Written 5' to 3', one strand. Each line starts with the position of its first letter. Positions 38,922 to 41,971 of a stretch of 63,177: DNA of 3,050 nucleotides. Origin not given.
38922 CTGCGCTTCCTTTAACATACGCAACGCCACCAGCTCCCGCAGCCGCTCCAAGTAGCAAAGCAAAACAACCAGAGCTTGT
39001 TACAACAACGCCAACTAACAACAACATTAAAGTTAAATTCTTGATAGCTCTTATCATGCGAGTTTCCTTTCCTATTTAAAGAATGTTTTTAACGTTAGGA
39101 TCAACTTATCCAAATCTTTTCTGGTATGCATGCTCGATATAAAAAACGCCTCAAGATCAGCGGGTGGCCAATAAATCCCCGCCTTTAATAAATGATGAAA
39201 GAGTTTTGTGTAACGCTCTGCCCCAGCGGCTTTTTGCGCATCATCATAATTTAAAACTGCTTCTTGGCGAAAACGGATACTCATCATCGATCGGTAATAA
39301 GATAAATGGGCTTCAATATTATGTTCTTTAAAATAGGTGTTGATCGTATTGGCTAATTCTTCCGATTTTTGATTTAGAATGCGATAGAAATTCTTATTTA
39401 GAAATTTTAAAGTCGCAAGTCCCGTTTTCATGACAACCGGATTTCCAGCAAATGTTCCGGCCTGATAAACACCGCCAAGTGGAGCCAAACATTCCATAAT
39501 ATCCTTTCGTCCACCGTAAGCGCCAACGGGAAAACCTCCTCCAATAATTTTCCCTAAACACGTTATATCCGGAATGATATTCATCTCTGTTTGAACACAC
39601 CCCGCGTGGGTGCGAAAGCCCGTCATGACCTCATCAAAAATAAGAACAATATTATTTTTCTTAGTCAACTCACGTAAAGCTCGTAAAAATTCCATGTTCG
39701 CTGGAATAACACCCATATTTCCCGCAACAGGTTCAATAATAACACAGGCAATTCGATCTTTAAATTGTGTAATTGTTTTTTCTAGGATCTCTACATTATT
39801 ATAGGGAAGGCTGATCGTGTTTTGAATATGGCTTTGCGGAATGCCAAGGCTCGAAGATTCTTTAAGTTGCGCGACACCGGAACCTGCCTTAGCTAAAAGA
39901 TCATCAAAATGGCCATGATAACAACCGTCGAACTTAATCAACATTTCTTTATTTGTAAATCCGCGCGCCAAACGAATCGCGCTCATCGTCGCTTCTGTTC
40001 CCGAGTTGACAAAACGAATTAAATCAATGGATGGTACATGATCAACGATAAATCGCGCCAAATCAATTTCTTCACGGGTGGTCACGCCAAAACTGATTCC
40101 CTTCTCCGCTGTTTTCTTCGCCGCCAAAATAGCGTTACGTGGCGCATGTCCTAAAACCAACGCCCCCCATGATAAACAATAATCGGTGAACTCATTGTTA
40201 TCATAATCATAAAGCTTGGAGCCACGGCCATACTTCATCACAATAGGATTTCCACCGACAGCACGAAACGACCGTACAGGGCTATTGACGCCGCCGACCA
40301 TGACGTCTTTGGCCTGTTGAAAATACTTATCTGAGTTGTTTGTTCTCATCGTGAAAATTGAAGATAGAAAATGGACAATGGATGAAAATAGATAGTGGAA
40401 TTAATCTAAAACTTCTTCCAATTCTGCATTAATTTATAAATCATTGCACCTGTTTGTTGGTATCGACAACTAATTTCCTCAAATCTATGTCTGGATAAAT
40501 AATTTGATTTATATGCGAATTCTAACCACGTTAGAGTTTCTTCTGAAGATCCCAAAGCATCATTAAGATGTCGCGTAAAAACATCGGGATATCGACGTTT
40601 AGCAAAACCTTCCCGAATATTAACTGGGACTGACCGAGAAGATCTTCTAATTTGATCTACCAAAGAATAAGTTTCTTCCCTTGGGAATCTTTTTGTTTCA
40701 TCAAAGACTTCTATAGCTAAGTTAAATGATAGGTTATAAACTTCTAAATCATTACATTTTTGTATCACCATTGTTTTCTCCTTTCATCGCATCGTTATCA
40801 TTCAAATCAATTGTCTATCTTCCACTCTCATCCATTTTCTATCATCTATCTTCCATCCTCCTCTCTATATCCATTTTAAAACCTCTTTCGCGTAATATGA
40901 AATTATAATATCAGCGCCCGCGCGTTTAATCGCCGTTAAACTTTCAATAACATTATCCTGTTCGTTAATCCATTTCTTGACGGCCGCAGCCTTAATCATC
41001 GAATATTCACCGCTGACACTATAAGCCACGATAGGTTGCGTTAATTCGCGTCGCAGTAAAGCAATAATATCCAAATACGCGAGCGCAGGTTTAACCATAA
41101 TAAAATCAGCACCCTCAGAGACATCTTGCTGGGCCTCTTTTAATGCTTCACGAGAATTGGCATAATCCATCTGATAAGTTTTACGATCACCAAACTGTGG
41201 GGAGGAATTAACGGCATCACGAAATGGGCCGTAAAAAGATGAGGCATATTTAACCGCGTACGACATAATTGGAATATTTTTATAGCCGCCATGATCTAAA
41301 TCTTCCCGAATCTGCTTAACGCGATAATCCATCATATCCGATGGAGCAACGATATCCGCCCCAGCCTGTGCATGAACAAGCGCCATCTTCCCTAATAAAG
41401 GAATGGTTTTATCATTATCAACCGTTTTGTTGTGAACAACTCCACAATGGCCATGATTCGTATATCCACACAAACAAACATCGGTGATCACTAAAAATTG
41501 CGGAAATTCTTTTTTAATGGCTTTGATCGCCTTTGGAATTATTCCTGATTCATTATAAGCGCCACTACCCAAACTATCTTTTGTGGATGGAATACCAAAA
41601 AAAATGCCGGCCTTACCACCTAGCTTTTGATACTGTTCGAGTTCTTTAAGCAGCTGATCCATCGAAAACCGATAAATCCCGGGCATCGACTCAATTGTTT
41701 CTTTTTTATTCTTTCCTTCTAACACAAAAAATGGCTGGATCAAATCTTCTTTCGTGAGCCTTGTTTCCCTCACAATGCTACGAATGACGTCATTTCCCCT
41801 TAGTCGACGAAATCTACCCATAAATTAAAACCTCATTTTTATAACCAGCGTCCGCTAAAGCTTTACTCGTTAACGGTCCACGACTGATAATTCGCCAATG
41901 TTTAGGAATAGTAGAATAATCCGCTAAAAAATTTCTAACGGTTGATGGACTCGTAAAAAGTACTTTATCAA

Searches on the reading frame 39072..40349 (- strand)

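Call 47: search_protein_families(library=pfam, proteins=[window:39072-40349:-], max_evalue=0.0001)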
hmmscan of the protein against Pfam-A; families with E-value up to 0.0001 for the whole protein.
window:39072-40349:- (425 aa): 1 family
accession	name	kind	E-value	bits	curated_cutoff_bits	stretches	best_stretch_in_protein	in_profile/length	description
PF00202.27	Aminotran_3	-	7.9e-66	222.8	30.5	1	35-396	10-373/403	Aminotransferase class-III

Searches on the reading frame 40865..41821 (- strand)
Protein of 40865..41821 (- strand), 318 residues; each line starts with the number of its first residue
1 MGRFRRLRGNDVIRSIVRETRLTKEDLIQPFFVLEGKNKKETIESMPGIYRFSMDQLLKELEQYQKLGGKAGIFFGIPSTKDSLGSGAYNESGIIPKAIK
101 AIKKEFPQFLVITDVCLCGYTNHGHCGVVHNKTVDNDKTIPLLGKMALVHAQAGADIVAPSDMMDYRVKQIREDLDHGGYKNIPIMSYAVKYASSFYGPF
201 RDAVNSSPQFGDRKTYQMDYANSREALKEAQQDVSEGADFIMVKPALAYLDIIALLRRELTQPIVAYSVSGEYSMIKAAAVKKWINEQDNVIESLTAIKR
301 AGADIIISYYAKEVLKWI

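Call 47: search_protein_families(library=pfam, proteins=[window:40865-41821:-], max_evalue=0.0001)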
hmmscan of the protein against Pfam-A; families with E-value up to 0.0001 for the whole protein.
window:40865-41821:- (318 aa): 1 family
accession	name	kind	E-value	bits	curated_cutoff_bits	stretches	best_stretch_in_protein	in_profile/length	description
PF00490.27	ALAD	-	3.7e-146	486.7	24.6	1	3-317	3-317/317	Delta-aminolevulinic acid dehydratase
